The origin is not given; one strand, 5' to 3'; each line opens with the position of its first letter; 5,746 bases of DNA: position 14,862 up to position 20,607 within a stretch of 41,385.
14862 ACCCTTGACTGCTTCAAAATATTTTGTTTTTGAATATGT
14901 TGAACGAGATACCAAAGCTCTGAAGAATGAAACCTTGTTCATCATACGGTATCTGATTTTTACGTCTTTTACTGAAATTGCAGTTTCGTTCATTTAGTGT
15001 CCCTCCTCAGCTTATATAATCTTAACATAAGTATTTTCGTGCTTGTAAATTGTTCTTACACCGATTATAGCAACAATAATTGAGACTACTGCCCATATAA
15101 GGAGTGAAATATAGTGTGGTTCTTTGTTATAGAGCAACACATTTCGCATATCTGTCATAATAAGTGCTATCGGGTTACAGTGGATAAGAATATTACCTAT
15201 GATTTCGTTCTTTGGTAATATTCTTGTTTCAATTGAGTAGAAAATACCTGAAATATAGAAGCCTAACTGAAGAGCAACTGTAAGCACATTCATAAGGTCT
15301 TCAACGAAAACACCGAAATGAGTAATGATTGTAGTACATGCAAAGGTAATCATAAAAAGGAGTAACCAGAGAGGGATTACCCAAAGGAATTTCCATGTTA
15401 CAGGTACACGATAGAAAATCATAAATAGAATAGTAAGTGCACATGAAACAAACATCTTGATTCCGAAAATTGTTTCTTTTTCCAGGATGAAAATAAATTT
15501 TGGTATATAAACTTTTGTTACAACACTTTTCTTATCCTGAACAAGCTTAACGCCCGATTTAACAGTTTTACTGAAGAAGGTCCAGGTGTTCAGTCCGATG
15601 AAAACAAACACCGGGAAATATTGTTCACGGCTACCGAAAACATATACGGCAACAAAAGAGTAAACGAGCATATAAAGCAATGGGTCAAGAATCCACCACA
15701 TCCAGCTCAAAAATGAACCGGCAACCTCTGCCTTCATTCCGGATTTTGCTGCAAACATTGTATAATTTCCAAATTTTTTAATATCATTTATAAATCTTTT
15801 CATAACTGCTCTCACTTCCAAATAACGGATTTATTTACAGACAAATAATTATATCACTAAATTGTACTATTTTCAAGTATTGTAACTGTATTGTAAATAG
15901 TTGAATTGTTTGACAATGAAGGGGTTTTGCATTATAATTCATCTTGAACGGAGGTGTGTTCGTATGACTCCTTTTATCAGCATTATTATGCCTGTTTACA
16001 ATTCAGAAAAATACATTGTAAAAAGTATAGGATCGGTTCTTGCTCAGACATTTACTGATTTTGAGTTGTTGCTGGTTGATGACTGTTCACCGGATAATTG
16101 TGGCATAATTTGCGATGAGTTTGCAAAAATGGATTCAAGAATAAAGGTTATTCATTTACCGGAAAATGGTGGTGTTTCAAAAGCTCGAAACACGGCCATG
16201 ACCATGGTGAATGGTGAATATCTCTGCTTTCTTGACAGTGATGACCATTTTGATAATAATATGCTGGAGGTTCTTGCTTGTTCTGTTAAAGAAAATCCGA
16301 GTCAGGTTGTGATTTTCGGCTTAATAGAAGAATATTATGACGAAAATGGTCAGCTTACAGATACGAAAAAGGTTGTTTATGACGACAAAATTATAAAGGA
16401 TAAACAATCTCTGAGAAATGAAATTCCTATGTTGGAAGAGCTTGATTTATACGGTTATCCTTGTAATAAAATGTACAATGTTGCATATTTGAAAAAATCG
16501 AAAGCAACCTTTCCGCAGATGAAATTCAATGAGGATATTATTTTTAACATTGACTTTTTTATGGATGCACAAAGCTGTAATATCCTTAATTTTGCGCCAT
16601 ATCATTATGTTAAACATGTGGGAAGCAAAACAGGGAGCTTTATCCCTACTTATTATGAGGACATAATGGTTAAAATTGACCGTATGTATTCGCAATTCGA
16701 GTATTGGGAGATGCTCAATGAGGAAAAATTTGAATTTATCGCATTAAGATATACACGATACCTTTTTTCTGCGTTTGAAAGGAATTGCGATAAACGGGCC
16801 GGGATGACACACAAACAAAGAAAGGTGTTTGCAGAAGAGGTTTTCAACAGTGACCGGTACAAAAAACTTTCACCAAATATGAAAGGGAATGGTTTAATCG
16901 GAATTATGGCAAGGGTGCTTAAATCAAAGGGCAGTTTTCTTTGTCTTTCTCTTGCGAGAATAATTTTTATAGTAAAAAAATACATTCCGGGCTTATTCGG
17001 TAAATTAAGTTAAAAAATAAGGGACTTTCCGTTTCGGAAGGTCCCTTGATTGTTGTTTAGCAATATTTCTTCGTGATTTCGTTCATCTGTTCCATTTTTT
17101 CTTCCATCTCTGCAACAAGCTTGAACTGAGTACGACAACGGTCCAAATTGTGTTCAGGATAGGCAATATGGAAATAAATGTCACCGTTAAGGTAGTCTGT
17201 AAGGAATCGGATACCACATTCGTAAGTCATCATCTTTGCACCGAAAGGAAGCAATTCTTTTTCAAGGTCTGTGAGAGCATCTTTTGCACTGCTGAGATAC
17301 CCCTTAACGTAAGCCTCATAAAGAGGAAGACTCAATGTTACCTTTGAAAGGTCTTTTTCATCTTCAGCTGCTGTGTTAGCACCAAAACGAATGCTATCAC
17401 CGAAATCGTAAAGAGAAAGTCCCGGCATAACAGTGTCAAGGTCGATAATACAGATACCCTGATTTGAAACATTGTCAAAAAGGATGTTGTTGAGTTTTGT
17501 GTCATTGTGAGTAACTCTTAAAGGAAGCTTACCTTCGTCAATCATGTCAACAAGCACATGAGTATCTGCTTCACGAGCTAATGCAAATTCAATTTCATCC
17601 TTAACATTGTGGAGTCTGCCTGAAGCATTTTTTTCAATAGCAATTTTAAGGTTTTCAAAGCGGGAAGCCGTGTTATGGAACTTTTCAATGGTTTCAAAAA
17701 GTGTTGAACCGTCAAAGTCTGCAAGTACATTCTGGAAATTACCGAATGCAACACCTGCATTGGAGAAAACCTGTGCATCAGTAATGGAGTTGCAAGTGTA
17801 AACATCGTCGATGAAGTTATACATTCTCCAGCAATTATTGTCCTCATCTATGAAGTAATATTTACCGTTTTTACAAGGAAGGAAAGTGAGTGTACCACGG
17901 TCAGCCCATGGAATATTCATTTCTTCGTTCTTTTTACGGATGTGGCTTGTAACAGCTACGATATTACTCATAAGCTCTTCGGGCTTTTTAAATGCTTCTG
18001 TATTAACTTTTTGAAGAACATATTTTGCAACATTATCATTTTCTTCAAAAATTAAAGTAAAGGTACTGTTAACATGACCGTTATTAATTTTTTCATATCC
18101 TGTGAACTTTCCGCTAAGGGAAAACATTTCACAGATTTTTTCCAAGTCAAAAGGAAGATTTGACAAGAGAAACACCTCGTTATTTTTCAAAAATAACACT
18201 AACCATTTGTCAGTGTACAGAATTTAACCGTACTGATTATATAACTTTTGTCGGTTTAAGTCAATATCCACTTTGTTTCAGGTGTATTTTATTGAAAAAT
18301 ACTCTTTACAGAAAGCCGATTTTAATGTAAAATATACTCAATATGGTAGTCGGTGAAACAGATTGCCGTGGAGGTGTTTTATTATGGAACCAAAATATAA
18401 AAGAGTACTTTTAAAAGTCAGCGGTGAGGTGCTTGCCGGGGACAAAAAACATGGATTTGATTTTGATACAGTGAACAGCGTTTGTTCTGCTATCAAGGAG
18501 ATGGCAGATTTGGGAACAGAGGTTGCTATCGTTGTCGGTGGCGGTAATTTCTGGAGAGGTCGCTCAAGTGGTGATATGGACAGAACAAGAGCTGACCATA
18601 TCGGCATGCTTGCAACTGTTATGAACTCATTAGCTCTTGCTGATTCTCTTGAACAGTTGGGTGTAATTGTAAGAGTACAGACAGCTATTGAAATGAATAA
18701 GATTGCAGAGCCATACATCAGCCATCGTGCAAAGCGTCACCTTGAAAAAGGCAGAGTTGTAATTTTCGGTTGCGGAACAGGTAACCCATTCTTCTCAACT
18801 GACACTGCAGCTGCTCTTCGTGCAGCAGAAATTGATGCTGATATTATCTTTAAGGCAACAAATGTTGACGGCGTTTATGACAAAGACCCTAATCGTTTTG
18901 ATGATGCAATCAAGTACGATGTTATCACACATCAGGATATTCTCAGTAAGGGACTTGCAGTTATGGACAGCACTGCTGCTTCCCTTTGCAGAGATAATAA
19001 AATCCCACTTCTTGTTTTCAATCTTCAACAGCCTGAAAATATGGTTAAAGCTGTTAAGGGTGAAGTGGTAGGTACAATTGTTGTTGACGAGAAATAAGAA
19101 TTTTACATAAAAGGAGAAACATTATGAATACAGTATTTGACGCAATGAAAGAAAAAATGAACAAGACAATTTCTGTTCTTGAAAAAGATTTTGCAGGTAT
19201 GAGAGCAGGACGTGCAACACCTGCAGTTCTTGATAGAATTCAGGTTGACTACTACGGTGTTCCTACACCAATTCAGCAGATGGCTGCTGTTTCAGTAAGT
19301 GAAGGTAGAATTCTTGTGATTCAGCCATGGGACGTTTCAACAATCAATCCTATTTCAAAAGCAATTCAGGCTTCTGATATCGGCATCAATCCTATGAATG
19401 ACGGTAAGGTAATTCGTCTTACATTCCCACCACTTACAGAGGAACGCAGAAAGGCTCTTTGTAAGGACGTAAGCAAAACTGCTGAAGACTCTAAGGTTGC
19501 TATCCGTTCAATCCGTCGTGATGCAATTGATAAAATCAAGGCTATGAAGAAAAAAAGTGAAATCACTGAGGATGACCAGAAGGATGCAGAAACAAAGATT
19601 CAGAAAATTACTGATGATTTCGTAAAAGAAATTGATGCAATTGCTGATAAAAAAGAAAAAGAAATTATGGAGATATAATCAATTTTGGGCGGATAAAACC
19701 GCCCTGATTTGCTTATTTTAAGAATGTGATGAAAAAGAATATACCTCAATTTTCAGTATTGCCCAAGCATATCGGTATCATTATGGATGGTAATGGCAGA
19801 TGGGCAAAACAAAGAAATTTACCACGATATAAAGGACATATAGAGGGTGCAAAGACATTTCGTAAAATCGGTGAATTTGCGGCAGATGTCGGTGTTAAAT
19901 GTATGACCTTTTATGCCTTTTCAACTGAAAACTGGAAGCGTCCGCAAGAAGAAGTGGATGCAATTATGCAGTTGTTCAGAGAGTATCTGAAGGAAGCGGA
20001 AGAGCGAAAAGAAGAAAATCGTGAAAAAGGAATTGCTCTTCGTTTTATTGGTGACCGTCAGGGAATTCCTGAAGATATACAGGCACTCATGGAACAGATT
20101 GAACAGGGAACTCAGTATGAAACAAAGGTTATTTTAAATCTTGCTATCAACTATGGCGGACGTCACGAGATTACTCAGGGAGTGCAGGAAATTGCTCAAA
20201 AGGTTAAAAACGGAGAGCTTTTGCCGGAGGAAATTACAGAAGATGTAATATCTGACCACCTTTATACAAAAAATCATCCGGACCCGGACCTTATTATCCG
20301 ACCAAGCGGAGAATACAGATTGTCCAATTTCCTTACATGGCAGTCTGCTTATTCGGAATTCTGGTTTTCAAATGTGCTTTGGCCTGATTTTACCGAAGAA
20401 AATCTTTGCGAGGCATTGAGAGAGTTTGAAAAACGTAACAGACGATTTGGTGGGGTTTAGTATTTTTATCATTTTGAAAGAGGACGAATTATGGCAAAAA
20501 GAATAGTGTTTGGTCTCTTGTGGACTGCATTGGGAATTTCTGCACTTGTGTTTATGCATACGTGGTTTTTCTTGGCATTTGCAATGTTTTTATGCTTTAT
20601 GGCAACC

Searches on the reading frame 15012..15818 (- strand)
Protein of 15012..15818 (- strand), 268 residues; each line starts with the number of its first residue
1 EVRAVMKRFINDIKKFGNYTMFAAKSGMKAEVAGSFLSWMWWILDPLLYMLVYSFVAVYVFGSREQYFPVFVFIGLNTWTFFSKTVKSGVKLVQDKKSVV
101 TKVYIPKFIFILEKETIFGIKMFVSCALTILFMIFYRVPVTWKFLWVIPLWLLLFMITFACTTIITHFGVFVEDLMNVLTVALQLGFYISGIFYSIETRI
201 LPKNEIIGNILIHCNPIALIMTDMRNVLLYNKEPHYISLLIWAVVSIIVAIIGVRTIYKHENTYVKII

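Call 20: search_protein_families(library=pfam, proteins=[window:15012-15818:-], max_evalue=0.00001)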
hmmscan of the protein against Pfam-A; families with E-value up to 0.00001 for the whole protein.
window:15012-15818:- (268 aa): 0 families

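Call 71: search_protein_families(library=pfam, proteins=[window:15012-15818:-], max_evalue=0.01)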
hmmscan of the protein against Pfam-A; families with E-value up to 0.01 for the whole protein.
window:15012-15818:- (268 aa): 1 family
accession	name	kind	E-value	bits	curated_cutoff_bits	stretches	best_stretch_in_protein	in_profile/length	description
PF01061.29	ABC2_membrane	-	0.0015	18.6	26.9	1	35-202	18-187/211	ABC-2 type transporter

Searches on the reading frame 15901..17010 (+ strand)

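Call 20: search_protein_families(library=pfam, proteins=[window:15901-17010:+], max_evalue=0.00001)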
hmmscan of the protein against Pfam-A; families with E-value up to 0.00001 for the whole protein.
window:15901-17010:+ (370 aa): 3 families
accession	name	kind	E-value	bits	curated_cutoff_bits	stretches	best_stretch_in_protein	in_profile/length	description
PF00535.33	Glycos_transf_2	-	2.1e-36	125.8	23.3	1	27-197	1-164/168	Glycosyl transferase family 2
PF10111.15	Glyco_tranf_2_2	-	5.7e-10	39.6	27.3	1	27-169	1-151/276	Glycosyltransferase like family 2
PF13641.12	Glyco_tranf_2_3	-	2.4e-06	28.2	27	1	26-144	3-124/230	Glycosyltransferase like family 2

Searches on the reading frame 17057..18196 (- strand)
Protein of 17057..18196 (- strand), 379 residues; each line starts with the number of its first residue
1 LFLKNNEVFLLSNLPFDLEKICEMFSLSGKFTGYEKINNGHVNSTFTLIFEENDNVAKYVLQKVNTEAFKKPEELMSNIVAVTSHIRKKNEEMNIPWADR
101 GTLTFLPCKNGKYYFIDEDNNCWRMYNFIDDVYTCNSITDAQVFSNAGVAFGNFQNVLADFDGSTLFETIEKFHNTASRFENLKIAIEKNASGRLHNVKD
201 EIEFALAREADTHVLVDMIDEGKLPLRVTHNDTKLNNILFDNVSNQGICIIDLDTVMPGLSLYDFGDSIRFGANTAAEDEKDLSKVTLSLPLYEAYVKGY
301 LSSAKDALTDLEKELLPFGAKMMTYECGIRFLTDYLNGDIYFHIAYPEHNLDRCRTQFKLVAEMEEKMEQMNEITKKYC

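Call 20: search_protein_families(library=pfam, proteins=[window:17057-18196:-], max_evalue=0.00001)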
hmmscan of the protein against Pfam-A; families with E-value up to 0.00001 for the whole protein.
window:17057-18196:- (379 aa): 1 family
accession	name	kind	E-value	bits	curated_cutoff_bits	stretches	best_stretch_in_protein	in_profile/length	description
PF01636.29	APH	-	1.6e-10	41.6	23.2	1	147-273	93-215/239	Phosphotransferase enzyme family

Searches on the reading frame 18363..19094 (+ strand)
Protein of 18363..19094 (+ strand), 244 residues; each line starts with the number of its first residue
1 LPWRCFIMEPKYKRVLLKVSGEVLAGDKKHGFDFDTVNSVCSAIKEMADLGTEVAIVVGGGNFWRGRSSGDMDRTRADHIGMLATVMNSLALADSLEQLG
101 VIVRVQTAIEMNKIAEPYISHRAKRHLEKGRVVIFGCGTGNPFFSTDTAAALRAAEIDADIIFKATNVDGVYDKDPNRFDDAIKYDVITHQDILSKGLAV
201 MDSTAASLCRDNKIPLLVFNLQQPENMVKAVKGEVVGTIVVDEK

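Call 20: search_protein_families(library=pfam, proteins=[window:18363-19094:+], max_evalue=0.00001)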
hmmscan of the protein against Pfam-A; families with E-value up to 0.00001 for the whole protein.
window:18363-19094:+ (244 aa): 1 family
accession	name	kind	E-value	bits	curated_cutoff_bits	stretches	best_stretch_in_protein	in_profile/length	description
PF00696.33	AA_kinase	-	4.3e-35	122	24.9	1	13-220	1-234/234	Amino acid kinase family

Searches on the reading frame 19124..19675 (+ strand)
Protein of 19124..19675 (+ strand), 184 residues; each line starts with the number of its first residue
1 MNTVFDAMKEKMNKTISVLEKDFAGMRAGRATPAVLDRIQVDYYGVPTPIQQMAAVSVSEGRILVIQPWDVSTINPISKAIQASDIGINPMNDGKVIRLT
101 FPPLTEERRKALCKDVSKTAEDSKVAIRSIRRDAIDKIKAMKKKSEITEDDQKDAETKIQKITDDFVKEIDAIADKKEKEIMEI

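Call 20: search_protein_families(library=pfam, proteins=[window:19124-19675:+], max_evalue=0.00001)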
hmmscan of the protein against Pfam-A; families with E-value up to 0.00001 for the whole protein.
window:19124-19675:+ (184 aa): 1 family
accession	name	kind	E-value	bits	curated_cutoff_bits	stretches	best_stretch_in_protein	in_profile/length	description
PF01765.24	RRF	-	5.6e-70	234.9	29.7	1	19-182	1-164/164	Ribosome recycling factor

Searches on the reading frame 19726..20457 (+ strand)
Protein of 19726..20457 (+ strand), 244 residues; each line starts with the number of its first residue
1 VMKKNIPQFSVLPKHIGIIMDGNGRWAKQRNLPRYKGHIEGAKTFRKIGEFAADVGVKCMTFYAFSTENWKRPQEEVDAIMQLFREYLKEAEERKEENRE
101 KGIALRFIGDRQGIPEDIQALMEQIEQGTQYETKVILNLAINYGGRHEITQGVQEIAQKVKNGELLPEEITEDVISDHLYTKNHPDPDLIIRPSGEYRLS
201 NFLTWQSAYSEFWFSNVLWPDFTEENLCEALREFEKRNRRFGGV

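Call 20: search_protein_families(library=pfam, proteins=[window:19726-20457:+], max_evalue=0.00001)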
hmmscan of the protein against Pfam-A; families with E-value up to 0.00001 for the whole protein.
window:19726-20457:+ (244 aa): 1 family
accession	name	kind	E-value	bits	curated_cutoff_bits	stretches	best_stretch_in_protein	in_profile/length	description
PF01255.24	Prenyltransf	-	8e-86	287.5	27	1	19-242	1-219/219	Putative undecaprenyl diphosphate synthase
